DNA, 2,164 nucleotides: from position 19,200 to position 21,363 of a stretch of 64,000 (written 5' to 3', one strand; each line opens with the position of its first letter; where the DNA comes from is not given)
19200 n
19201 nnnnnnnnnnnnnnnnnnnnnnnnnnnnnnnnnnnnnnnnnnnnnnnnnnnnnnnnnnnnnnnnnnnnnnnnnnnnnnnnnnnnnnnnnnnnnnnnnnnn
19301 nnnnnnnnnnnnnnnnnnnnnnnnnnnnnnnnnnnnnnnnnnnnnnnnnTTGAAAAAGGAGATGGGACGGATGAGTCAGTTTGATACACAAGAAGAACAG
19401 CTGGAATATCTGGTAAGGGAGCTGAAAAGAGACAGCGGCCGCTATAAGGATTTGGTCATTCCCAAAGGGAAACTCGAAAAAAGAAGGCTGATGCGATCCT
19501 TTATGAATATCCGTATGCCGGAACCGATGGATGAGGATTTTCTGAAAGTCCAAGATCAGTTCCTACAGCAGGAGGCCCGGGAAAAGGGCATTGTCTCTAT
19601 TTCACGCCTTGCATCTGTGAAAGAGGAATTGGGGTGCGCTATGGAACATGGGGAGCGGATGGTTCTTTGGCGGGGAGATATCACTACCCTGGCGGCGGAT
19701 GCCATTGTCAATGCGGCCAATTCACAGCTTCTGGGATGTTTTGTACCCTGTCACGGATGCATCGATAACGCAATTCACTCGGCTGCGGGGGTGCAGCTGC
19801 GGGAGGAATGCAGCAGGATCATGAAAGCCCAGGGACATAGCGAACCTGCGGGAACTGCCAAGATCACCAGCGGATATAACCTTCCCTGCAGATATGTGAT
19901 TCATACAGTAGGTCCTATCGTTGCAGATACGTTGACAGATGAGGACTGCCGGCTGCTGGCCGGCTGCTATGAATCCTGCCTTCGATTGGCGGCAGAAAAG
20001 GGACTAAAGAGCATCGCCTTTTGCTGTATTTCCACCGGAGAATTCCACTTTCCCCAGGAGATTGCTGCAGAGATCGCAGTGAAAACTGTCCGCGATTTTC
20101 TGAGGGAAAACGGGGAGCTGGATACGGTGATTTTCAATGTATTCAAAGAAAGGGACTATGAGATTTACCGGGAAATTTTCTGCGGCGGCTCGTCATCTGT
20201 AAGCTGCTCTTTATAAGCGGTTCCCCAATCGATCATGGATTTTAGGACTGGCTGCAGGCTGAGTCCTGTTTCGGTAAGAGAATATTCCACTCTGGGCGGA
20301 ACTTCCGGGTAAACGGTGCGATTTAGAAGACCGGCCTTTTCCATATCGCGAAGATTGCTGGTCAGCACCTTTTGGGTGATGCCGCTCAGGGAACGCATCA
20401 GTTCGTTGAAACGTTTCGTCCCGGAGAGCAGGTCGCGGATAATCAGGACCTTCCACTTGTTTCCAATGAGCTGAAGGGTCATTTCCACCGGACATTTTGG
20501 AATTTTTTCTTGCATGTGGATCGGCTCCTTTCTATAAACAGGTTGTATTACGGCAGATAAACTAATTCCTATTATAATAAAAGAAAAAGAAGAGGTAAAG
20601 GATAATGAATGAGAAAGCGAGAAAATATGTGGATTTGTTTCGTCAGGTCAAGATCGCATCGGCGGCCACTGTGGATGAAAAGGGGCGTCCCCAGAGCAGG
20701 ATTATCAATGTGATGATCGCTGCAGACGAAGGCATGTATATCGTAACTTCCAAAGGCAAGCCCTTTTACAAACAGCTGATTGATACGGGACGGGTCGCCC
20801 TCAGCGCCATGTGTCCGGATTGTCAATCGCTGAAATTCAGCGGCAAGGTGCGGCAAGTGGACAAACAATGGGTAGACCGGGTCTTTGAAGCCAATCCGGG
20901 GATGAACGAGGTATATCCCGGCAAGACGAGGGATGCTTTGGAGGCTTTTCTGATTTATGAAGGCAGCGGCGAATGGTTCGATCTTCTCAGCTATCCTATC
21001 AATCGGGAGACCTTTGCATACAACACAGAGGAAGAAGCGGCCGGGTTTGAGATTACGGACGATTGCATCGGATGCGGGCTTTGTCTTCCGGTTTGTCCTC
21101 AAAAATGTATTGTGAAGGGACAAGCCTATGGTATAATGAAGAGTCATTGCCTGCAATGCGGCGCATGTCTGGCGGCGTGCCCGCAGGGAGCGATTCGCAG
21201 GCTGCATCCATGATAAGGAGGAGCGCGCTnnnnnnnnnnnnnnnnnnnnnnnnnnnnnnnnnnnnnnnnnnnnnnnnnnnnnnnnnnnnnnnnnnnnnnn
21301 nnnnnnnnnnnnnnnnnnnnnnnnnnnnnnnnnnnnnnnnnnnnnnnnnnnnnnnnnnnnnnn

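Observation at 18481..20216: Sirtuin-macrodomain pair without GcvH-L/LplA2 partners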

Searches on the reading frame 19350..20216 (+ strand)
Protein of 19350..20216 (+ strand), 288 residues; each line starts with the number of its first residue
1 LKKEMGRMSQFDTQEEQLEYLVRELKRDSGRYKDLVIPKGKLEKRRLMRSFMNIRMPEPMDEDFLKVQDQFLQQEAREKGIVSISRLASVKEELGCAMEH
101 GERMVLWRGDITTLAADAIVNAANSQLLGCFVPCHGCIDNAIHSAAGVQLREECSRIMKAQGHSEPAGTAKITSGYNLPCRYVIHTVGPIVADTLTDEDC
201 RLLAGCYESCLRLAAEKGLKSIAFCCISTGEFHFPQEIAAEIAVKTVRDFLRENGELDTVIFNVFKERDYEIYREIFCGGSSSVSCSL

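Call 3: search_protein_families(library=pfam, proteins=[window:19350-20216:+], max_evalue=0.1)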
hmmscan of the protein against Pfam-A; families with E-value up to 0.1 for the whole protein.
window:19350-20216:+ (288 aa): 1 family
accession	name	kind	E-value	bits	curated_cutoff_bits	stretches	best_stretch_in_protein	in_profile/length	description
PF01661.27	Macro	-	2.2e-40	137.7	22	1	120-243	1-118/118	Macro domain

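Call 4: search_protein_families(library=ncbifam, proteins=[window:19350-20216:+], max_evalue=0.1)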
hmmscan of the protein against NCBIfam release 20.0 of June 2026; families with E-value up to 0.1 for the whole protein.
window:19350-20216:+ (288 aa): 11 families
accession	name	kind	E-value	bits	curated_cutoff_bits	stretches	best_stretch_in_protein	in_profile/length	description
NF003163.0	PRK04143.1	equivalog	1.2e-103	346.1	272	1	13-277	3-260/265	protein-ADP-ribose hydrolase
NF001664.0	PRK00431.1-6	equivalog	7.7e-51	171.9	200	1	105-276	5-168/173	O-acetyl-ADP-ribose deacetylase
NF001663.0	PRK00431.1-4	equivalog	2.8e-45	154.4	285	1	105-277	10-175/180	ADP-ribose-binding protein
NF001660.0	PRK00431.1-1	equivalog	2.4e-42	144.5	271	1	103-276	4-170/177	O-acetyl-ADP-ribose deacetylase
NF001661.0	PRK00431.1-2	equivalog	3.6e-39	134.5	291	1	103-276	2-170/179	O-acetyl-ADP-ribose deacetylase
NF001667.0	PRK00431.2-3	equivalog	5.1e-27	94.7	252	1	103-277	9-173/182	ADP-ribose-binding protein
NF009880.0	PRK13341.1-1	equivalog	1.7e-26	92.7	891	1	99-255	424-573/599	AAA family ATPase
NF001668.0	PRK00431.2-4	equivalog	1.7e-23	83.1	278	1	93-277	40-212/220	ADP-ribose-binding protein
NF001665.0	PRK00431.2-1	equivalog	1.7e-21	76.5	315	1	100-277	6-171/177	ADP-ribose-binding protein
NF001662.0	PRK00431.1-3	equivalog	1.4e-20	73.9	215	1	104-277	5-181/185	[protein ADP-ribosylglutamate] hydrolase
NF001666.0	PRK00431.2-2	equivalog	2.3e-10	40.6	246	1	105-255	4-142/164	ADP-ribose-binding protein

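Call 8: search_solved_structures(query=window:19350-20216:+, max_evalue=0.001, show_alignments=1)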
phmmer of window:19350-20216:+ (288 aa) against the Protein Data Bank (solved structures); distinct sequences matched with E-value up to 0.001: 63 (the best 60 are shown).
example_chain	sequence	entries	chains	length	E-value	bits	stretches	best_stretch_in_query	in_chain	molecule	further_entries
8rsi_A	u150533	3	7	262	6e-85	288.4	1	14-279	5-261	O-acetyl-ADP-ribose deacetylase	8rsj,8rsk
5kiv_A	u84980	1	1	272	4.8e-67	229.7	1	5-276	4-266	Protein-ADP-ribose hydrolase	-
8rsl_A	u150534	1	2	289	5.5e-67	229.5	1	5-276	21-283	Protein-ADP-ribose hydrolase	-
8rsm_A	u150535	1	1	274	6.1e-56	193.3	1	36-274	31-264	Protein-ADP-ribose hydrolase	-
8rsn_A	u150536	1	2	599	6.1e-47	163.8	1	43-280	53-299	ADP-ribose 1''-phosphate phosphatase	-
4iqy_A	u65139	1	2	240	5.9e-41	144.1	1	43-275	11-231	O-acetyl-ADP-ribose deacetylase MACROD2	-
6y4y_A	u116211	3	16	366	1.4e-40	142.8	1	42-275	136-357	Thioredoxin 1,ADP-ribose glycohydrolase MACROD2 | ADP-ribose glycohydrolase MACROD2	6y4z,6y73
2x47_A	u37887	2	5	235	1.4e-37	133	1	100-275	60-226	MACRO DOMAIN-CONTAINING PROTEIN 1 | ADP-ribose glycohydrolase MACROD1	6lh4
5l9k_A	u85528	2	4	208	3e-33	118.8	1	104-275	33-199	MACROD-TYPE MACRODOMAIN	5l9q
5fud_A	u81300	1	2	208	3.7e-33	118.6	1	105-275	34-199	O-ACETYL-ADP-RIBOSE DEACETYLASE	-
5lau_A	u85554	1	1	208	1.1e-32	117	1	104-275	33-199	MacroD-type macrodomain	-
5fsu_A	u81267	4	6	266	1.3e-32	116.8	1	104-283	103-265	MACRODOMAIN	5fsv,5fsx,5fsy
5lcc_A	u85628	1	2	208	3.6e-32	115.3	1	104-275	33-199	MACROD-TYPE MACRODOMAIN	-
5lbp_A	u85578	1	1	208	3.9e-32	115.2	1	104-275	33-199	MacroD-type macrodomain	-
3vfq_A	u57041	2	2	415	4e-32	115.2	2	100-254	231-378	Poly [ADP-ribose] polymerase 14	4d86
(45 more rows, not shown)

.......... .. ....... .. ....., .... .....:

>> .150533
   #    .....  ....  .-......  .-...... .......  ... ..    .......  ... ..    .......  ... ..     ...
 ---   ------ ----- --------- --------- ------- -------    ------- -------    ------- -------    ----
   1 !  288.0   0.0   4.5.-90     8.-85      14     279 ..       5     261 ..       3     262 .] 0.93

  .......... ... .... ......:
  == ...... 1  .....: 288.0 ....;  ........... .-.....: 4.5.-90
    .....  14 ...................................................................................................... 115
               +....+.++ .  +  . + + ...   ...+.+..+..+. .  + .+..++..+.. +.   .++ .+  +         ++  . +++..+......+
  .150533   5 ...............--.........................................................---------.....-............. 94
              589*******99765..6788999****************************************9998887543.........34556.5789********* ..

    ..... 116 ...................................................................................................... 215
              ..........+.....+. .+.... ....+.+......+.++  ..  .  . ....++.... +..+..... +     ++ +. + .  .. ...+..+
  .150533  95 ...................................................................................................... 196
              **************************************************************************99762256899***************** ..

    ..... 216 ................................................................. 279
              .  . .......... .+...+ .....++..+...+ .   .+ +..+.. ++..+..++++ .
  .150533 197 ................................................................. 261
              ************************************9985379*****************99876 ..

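Call 47: search_protein_families(library=padloc, proteins=[window:19371-20216:+], max_evalue=0.01)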
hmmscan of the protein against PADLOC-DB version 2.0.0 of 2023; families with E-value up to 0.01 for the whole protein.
window:19371-20216:+ (281 aa): 0 families

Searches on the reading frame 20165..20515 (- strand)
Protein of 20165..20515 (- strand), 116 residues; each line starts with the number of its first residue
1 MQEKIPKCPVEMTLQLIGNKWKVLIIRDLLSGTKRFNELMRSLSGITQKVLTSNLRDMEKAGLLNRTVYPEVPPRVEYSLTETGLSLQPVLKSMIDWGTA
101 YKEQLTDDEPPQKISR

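Call 29: search_protein_families(library=pfam, proteins=[window:20165-20515:-], max_evalue=0.001)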
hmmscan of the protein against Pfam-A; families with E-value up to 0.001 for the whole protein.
window:20165-20515:- (116 aa): 1 family
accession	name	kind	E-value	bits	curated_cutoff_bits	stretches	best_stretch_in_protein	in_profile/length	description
PF01638.23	HxlR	-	6.8e-35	119.2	20.8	1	16-104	1-89/91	HxlR-like helix-turn-helix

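Call 39: search_solved_structures(query=window:20165-20515:-, max_evalue=0.00001, show_alignments=5)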
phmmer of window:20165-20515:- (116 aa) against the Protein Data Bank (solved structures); distinct sequences matched with E-value up to 0.00001: 16.
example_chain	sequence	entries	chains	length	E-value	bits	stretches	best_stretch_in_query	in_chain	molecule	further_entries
7bze_A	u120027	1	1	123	2e-29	105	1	2-109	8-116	HTH-type transcriptional activator HxlR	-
7bzd_A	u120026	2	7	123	3.8e-29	104.1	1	2-109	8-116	HTH-type transcriptional activator HxlR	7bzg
4a5m_A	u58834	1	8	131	3.6e-28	100.9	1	7-105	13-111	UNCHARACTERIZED HTH-TYPE TRANSCRIPTIONAL REGULATOR YYBR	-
7kd3_A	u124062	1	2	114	3.1e-27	97.9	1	7-105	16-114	Putative transcriptional regulator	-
4a5n_A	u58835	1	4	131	6.3e-27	96.9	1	8-105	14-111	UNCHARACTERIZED HTH-TYPE TRANSCRIPTIONAL REGULATOR YYBR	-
1z7u_A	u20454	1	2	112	7.7e-26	93.5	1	9-103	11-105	hypothetical protein EF0647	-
2hzt_A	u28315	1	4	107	2.5e-24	88.6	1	10-101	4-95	Putative HTH-type transcriptional regulator ytcD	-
1yyv_A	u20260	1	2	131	1.6e-19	73.1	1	7-98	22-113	putative transcriptional regulator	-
9wvg_C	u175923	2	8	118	8e-19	70.9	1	7-100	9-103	Uncharacterized HTH-type transcriptional regulator YdzF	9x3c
2fsw_A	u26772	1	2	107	2.1e-18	69.5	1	6-98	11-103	PG_0823 protein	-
5hs7_A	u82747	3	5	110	4.4e-18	68.5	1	8-102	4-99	HTH-type transcriptional regulator YodB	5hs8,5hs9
4gcv_A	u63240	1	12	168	4e-16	62.2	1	7-104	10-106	Putative transcription protein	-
2f2e_A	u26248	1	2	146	7e-14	54.9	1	4-101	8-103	PA1607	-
4hqm_A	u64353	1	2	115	4e-08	36.4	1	7-108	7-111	QsrR protein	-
4hqe_A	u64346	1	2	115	1e-07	35.1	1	7-108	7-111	Transcriptional regulator QsrR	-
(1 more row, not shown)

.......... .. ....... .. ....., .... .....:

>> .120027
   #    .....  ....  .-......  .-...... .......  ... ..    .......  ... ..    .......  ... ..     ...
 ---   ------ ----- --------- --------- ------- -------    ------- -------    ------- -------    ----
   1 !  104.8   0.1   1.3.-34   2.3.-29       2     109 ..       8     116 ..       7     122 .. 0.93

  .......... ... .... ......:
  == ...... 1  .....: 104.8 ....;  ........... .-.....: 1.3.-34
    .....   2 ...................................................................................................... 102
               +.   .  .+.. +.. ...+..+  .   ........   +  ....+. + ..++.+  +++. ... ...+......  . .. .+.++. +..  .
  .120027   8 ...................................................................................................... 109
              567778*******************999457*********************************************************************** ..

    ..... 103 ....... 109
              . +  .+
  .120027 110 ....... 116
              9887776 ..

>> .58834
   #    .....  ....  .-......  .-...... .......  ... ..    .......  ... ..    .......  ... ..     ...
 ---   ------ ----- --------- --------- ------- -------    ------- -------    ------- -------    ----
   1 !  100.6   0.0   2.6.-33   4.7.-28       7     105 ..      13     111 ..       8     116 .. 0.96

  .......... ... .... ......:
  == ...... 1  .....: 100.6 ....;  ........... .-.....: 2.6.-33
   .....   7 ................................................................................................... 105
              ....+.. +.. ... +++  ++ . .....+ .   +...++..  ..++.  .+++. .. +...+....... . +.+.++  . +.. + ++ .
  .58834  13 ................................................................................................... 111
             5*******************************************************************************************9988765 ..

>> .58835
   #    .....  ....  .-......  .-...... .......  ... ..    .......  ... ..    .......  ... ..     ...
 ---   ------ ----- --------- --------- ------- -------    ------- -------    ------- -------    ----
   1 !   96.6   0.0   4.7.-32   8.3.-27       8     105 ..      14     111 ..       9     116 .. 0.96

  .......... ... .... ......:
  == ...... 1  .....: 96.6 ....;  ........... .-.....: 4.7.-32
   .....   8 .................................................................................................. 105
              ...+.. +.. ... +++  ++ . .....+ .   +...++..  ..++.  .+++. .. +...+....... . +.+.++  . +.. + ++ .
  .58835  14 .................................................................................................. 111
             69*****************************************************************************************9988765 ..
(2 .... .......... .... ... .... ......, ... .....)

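Call 47: search_protein_families(library=padloc, proteins=[window:20165-20515:-], max_evalue=0.01)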
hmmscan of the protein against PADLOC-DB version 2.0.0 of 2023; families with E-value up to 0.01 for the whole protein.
window:20165-20515:- (116 aa): 1 family
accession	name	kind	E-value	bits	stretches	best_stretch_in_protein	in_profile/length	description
PDLC01438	Csa3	-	0.00033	18.8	1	10-86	138-207/305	"CAS-I,CAS-II,CAS-III,CAS-IV,CAS-V,CAS-VI; associated_signaling"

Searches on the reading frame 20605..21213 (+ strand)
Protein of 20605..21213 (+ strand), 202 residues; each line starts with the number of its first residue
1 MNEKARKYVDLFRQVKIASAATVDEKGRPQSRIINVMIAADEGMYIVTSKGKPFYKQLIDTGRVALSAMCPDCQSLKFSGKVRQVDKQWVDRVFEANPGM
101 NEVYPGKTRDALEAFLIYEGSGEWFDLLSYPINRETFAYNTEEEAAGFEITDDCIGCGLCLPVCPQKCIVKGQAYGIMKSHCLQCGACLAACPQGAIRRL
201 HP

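Call 29: search_protein_families(library=pfam, proteins=[window:20605-21213:+], max_evalue=0.001)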
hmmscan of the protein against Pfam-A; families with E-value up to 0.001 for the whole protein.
window:20605-21213:+ (202 aa): 14 families
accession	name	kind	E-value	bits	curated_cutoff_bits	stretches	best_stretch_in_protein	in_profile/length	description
PF00037.32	Fer4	-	1.3e-11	44.3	21.1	2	177-198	3-24/24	4Fe-4S binding domain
PF13187.11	Fer4_9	-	1.8e-09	37.9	27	1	153-197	1-52/52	4Fe-4S dicluster domain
PF01243.27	PNPOx_N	-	2.8e-08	34.6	28.1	1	7-93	4-84/120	Pyridoxamine 5'-phosphate oxidase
PF14697.11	Fer4_21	-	4.4e-08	33.6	35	1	150-169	37-57/59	4Fe-4S dicluster domain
PF25160.1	LdpA_Fe-S-bd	-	9.4e-08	32.2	27.6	0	150-170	24-44/49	LdpA Fe-S cluster-binding domain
PF12838.12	Fer4_7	-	2.1e-07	31.7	27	1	154-196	2-52/52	4Fe-4S dicluster domain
PF13534.11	Fer4_17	-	1.1e-06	29.5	22.2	0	137-167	29-59/61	4Fe-4S dicluster domain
PF12797.12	Fer4_2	-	1.3e-06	28.4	24.5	1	151-165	7-21/22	4Fe-4S binding domain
PF13484.11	Fer4_16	-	2.2e-06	28.8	30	0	181-198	1-18/66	4Fe-4S double cluster binding domain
PF13237.11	Fer4_10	-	5.3e-06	26.7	25.5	1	151-193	6-53/53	4Fe-4S dicluster domain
PF13746.11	Fer4_18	-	6.9e-05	23.5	27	1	142-193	49-96/114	4Fe-4S dicluster domain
PF12837.12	Fer4_6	-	0.00015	22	25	0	179-197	6-24/24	4Fe-4S binding domain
PF13183.11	Fer4_8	-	0.00029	21.7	27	0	180-195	3-18/68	4Fe-4S dicluster domain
PF12800.12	Fer4_4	-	0.00088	19.9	24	0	180-195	2-17/17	4Fe-4S binding domain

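Call 40: search_solved_structures(query=window:20605-21213:+, max_evalue=0.01, show_alignments=0)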
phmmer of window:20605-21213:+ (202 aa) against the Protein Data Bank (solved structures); distinct sequences matched with E-value up to 0.01: 83 (the best 60 are shown).
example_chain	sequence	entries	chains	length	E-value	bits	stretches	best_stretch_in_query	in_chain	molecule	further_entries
9sw6_G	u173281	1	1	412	2.6e-17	66.2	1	144-197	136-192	Polyferredoxin protein MvhB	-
2hhz_A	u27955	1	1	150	2.6e-15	59.6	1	9-127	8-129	Pyridoxamine 5'-phosphate oxidase-related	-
9sfi_O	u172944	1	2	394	2e-14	56.8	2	149-197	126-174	Ferredoxin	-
1dur_A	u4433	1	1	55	2.5e-10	43.4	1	148-196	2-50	2[4FE-4S] FERREDOXIN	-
9g03_E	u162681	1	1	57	8.7e-08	35.1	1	148-196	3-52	Ferredoxin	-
7q4w_B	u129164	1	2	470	6.1e-07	32.3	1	148-198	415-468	Iron hydrogenase HydB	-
7q4v_B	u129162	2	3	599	8.2e-07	31.9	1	148-198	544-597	Iron hydrogenase HydB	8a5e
1bqx_A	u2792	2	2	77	1.3e-06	31.2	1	148-197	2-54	PROTEIN (FERREDOXIN) | FERREDOXIN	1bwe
1fdn_A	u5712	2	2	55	2.1e-06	30.5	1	148-196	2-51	FERREDOXIN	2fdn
7zc6_B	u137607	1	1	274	2.7e-06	30.2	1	153-200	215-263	RnfB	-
1clf_A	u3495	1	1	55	2.9e-06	30.1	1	148-196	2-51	FERREDOXIN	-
1fca_A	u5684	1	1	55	2.9e-06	30.1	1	148-196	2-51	FERREDOXIN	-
1bc6_A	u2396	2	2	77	3.2e-06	29.9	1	148-197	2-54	7-FE FERREDOXIN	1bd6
9rkm_A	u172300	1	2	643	5.9e-06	29.1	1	148-197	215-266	[FeFe]-hydrogenase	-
8a8o_C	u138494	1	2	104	6.2e-06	29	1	151-198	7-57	Beta-subunit of the PAPS reductase from Methanothermococcus thermolithotrophicus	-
2ig6_A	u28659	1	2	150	2.7e-05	26.9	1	20-137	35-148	NimC/NimA family protein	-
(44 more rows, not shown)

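Call 47: search_protein_families(library=padloc, proteins=[window:20605-21213:+], max_evalue=0.01)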
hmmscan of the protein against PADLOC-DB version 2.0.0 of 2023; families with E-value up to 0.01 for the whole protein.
window:20605-21213:+ (202 aa): 0 families
